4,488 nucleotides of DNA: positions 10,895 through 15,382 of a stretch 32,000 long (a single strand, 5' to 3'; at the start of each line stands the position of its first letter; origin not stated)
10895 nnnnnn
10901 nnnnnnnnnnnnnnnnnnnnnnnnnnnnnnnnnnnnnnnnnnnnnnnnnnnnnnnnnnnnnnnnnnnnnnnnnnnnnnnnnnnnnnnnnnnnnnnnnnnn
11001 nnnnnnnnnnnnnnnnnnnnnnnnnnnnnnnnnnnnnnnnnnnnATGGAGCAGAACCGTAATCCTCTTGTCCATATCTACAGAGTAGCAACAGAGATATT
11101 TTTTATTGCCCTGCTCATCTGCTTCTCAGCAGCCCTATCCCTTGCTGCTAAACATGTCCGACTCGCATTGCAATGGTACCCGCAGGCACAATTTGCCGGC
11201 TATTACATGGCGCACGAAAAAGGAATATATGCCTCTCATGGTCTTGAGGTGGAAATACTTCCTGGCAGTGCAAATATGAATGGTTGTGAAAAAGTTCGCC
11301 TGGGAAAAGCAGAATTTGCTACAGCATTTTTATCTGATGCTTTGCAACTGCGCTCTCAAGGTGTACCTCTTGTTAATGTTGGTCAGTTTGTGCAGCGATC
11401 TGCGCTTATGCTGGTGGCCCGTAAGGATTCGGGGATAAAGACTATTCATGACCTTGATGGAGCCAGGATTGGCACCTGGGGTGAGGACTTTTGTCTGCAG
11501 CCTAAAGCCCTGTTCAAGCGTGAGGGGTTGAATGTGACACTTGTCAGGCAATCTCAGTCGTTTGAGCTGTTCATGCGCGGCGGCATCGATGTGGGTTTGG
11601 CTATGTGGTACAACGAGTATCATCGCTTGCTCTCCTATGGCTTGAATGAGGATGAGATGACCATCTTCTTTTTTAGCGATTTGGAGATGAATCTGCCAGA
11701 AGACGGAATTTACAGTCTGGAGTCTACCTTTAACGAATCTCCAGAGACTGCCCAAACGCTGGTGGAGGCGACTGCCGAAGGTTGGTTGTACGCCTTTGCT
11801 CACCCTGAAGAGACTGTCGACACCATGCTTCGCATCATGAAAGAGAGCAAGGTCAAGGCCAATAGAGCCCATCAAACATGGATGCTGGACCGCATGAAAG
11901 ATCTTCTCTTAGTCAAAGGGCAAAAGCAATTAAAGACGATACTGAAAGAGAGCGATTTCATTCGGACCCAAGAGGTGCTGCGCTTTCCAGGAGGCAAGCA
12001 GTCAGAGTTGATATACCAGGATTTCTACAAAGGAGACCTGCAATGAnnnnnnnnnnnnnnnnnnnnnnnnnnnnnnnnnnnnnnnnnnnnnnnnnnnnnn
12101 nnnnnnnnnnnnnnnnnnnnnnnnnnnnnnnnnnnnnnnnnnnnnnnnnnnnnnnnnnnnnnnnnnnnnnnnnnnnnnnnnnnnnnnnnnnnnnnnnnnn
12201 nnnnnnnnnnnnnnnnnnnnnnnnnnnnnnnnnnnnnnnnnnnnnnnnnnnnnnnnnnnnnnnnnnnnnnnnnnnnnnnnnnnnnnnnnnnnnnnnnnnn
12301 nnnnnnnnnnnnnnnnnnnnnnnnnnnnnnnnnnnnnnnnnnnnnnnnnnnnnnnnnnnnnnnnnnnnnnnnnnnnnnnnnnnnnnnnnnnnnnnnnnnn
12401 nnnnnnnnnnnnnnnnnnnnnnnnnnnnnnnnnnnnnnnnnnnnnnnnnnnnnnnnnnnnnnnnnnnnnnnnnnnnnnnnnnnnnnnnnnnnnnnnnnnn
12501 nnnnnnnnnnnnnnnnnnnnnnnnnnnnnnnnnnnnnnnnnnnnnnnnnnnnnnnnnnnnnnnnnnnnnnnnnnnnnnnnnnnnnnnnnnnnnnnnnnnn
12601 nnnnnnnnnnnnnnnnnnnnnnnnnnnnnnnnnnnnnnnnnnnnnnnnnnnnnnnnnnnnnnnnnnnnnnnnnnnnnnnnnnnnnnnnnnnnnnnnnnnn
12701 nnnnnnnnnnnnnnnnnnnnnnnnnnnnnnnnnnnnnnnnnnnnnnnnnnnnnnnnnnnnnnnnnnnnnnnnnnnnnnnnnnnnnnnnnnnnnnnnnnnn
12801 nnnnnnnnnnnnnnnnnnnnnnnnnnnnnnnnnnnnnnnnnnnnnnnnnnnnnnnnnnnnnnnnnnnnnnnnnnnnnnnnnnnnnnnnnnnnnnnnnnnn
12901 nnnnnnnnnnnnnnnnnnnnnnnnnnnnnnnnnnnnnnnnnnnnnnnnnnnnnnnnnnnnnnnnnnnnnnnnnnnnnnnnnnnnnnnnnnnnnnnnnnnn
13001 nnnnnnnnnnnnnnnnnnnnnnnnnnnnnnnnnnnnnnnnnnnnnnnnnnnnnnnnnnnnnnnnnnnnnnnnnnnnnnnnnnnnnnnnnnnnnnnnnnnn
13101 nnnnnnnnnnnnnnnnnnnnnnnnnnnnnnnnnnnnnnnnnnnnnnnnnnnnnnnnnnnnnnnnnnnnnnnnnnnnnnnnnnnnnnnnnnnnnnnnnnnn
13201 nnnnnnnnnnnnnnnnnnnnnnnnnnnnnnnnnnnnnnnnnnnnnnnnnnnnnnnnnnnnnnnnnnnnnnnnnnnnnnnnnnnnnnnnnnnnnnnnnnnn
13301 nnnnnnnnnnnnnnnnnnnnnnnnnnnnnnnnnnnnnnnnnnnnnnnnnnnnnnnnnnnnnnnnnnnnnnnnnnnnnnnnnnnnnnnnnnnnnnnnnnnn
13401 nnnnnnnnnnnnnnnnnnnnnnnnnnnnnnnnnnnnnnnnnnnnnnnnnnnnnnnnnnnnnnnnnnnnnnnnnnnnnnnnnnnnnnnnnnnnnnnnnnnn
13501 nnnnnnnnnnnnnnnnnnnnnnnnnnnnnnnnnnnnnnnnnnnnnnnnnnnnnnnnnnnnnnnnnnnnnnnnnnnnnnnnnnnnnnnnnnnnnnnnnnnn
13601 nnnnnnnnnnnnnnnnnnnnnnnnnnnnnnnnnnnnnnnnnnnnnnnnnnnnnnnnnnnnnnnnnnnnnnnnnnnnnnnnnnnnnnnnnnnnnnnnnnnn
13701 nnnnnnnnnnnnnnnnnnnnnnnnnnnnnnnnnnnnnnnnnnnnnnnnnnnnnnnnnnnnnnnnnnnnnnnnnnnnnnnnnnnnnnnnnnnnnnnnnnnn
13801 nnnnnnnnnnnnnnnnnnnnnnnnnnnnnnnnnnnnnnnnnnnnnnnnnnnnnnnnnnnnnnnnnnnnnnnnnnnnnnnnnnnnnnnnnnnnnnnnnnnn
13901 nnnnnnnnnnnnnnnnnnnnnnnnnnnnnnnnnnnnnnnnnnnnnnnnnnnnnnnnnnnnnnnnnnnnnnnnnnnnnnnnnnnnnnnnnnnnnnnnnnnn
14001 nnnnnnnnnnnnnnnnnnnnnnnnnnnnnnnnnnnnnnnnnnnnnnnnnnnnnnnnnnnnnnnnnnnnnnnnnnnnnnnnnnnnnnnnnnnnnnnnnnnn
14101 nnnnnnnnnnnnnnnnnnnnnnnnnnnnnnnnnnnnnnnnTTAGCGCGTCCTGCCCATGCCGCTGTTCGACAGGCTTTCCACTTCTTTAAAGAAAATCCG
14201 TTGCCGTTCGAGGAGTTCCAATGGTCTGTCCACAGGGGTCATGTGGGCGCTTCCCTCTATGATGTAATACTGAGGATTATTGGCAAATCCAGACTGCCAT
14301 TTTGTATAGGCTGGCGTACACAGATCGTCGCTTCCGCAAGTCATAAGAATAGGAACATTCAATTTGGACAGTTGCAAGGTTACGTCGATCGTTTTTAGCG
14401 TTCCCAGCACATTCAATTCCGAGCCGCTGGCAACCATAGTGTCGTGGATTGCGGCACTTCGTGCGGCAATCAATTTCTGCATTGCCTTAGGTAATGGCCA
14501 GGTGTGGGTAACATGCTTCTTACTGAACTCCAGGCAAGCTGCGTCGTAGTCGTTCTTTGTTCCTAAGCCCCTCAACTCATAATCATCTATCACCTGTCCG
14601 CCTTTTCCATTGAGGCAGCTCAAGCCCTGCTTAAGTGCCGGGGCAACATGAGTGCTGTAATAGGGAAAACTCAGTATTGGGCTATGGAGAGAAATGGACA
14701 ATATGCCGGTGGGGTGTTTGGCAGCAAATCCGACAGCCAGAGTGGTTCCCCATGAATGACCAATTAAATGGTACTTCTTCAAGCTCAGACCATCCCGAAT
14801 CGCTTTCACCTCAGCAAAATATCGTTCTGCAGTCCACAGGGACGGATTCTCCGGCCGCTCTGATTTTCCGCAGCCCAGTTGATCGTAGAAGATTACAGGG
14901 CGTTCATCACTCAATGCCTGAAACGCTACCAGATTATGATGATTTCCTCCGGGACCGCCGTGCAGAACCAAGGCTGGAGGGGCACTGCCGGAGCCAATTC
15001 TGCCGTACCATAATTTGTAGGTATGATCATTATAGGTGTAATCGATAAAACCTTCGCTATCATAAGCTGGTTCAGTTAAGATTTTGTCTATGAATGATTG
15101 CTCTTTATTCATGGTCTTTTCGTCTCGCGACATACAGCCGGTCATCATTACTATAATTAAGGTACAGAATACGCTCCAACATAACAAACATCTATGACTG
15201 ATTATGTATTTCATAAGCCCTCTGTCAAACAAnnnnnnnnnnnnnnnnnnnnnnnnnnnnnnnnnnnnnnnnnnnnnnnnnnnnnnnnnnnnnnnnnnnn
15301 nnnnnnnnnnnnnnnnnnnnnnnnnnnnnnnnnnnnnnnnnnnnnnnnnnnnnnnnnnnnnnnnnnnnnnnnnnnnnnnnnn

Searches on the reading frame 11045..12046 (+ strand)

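Call 69: search_protein_families(library=pfam, proteins=[window:11045-12046:+], max_evalue=0.1)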
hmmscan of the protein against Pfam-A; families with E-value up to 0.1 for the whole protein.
window:11045-12046:+ (333 aa): 3 families
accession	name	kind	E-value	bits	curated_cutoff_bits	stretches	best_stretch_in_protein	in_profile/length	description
PF09084.16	NMT1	-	5.8e-40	137.9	20.5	1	48-256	2-215/216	NMT1/THI5 like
PF13379.11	NMT1_2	-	0.00019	21.7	24.7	1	37-125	5-97/252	NMT1-like family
PF12974.12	Phosphonate-bd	-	0.021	14.6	27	1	68-184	30-160/242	ABC transporter, phosphonate, periplasmic substrate-binding protein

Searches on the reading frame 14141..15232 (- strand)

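Call 69: search_protein_families(library=pfam, proteins=[window:14141-15232:-], max_evalue=0.1)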
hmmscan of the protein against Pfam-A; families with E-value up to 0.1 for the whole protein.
window:14141-15232:- (363 aa): 5 families
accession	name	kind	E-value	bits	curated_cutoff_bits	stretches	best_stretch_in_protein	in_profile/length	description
PF00561.26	Abhydrolase_1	-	2.8e-24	86.5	25.8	1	88-336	4-244/245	alpha/beta hydrolase fold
PF12697.13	Abhydrolase_6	-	6e-11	43.9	26.3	1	88-341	2-215/217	Alpha/beta hydrolase family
PF12146.15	Hydrolase_4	-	5.9e-07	29.5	27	1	113-331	34-233/239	Serine aminopeptidase, S33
PF00756.26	Esterase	-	0.018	15.2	22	1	155-188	118-151/251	Putative esterase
PF00975.26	Thioesterase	-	0.081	13.6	26.4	0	105-172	21-86/226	Thioesterase domain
